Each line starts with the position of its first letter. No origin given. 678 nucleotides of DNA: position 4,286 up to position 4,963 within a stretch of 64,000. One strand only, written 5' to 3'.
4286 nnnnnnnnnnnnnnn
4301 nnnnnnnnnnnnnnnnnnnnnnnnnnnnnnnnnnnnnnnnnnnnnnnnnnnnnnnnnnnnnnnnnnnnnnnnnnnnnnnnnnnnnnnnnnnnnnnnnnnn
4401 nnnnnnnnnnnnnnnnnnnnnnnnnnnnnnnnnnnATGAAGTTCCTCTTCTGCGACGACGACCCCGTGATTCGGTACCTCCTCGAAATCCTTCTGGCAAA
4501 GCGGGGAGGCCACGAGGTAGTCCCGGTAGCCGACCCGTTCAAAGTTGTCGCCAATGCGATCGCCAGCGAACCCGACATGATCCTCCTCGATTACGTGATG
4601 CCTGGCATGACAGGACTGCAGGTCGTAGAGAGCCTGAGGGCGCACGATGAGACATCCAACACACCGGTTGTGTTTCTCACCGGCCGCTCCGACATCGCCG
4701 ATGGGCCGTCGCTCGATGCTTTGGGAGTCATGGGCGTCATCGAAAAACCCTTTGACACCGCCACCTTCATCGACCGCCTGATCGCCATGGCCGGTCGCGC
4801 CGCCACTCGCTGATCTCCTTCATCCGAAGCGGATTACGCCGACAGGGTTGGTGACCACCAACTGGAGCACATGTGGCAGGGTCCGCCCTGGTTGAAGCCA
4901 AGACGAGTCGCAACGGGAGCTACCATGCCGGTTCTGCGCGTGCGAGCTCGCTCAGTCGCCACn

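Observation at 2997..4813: Unusual HPt-REC-GGDEF*-REC hybrid followed by a stand-alone CheY-like receiver, directly upstream of fliM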

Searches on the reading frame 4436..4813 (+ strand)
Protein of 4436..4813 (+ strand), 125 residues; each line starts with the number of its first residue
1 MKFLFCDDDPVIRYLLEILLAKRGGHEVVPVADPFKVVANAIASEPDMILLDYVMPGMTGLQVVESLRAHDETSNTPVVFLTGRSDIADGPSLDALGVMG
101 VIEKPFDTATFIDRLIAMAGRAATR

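Call 3: search_protein_families(library=pfam, proteins=[window:4436-4813:+], max_evalue=1)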
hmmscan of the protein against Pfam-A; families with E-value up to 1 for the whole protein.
window:4436-4813:+ (125 aa): 1 family
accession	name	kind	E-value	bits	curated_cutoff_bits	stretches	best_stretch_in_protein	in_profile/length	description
PF00072.30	Response_reg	-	1.3e-20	74.1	30.2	1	4-114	2-109/111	Response regulator receiver domain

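Call 4: search_protein_families(library=ncbifam, proteins=[window:4436-4813:+], max_evalue=1)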
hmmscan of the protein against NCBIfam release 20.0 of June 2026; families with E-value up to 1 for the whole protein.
window:4436-4813:+ (125 aa): 96 families (the best 25 are shown)
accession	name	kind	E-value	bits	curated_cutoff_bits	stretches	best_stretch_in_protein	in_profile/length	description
NF040689.1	MtrAB_MtrA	equivalog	4.1e-17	62.3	300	1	4-117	2-111/219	MtrAB system response regulator MtrA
TIGR02154.1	PhoB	equivalog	8.6e-17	61.2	296.2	1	3-122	5-123/226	phosphate regulon transcriptional regulator PhoB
NF041733.1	resp_reg_CseB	equivalog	1.9e-14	53.6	350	1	2-123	2-119/228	two-component system response regulator CseB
NF006900.1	PRK09390.1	equivalog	2.8e-14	53.1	255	1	6-116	10-117/203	response regulator FixJ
NF045944.1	ResRegRpaBCyano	equivalog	1.1e-13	51.2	330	1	4-121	1-114/229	response regulator transcription factor RpaB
TIGR01818.1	ntrC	equivalog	5.6e-12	45.2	558.6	1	5-123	3-114/463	nitrogen regulation protein NR(I)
NF007135.0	PRK09581.1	equivalog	1.1e-11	44.2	474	1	3-115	5-116/457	PleD family two-component system response regulator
NF045717.1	DVU0259_DivK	exception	1.6e-11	44.4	160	1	2-113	4-110/117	DVU0259 family response regulator domain-containing protein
NF053854.1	RespRegPhoBBctds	equivalog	2.5e-11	43.4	270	1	4-122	2-118/225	two-component system response regulator PhoB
NF007005.1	PRK09468.1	equivalog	2.9e-11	43.3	331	1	2-122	5-122/237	osmolarity response regulator transcription factor OmpR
NF007546.0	PRK10161.1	equivalog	3.2e-11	43.2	471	1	3-121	5-122/229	phosphate response regulator transcription factor PhoB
NF009206.0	PRK12555.1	subfamily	3.3e-11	42.7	342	1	1-105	1-105/340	chemotaxis-specific protein-glutamate methyltransferase CheB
NF007969.0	PRK10693.1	equivalog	4e-11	42.5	329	1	3-108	10-112/337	two-component system response regulator RssB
NF008176.1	PRK10923.1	equivalog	5.2e-11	41.8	620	1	6-122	9-118/469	nitrogen regulation protein NR(I)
NF045901.1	HisKinLetSLeg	equivalog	1.3e-10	40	1650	1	3-122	674-792/906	two-component system sensor histidine kinase LetS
NF007901.0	PRK10610.1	equivalog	1.7e-10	41.1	189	1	1-115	6-120/129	chemotaxis response regulator CheY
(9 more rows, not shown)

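Call 80: search_solved_structures(query=window:4436-4810:+, max_evalue=1e-8)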
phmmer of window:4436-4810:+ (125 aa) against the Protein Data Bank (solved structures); distinct sequences matched with E-value up to 1e-8: 58.
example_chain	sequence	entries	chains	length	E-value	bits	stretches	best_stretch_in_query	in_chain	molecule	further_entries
9xzo_A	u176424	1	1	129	1.6e-14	57.2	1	2-116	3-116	De novo protein M1X0B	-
4ja2_A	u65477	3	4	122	1.1e-12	51.3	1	2-115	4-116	Response regulator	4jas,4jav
3dge_C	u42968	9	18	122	1.1e-12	51.3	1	2-115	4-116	Response regulator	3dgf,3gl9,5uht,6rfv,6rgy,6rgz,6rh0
6azr_B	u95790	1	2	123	1.1e-12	51.2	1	2-115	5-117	Chemotaxis regulator-transmits chemoreceptor signals to flagelllar motor components CheY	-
9lbr_A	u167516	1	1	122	7.8e-12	48.5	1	2-115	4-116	Response regulator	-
6rh1_C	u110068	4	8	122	1.5e-11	47.6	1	2-115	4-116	Response regulator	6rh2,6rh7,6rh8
9g85_A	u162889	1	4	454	4.2e-11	46.2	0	6-114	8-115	Response regulator PleD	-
9g86_A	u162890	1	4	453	4.2e-11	46.2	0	6-114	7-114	Response regulator PleD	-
2wb4_A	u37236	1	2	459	4.3e-11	46.1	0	6-114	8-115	DIGUANYLATE CYCLASE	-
1w25_A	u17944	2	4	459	4.4e-11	46.1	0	6-114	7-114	STALKED-CELL DIFFERENTIATION CONTROLLING PROTEIN | RESPONSE REGULATOR PLED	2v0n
1b00_A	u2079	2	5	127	5.3e-11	45.8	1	3-121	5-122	PHOSPHATE REGULON TRANSCRIPTIONAL REGULATORY PROTEIN PHOB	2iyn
1zes_A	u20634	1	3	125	5.4e-11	45.8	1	3-121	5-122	Phosphate regulon transcriptional regulatory protein phoB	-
1udr_A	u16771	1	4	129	6.9e-11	45.5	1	1-115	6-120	CHEY PROTEIN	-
6wsh_A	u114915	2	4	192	7e-11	45.5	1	3-114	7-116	Response regulator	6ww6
5t3y_A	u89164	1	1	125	7.5e-11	45.4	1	4-120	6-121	Two-component system response regulator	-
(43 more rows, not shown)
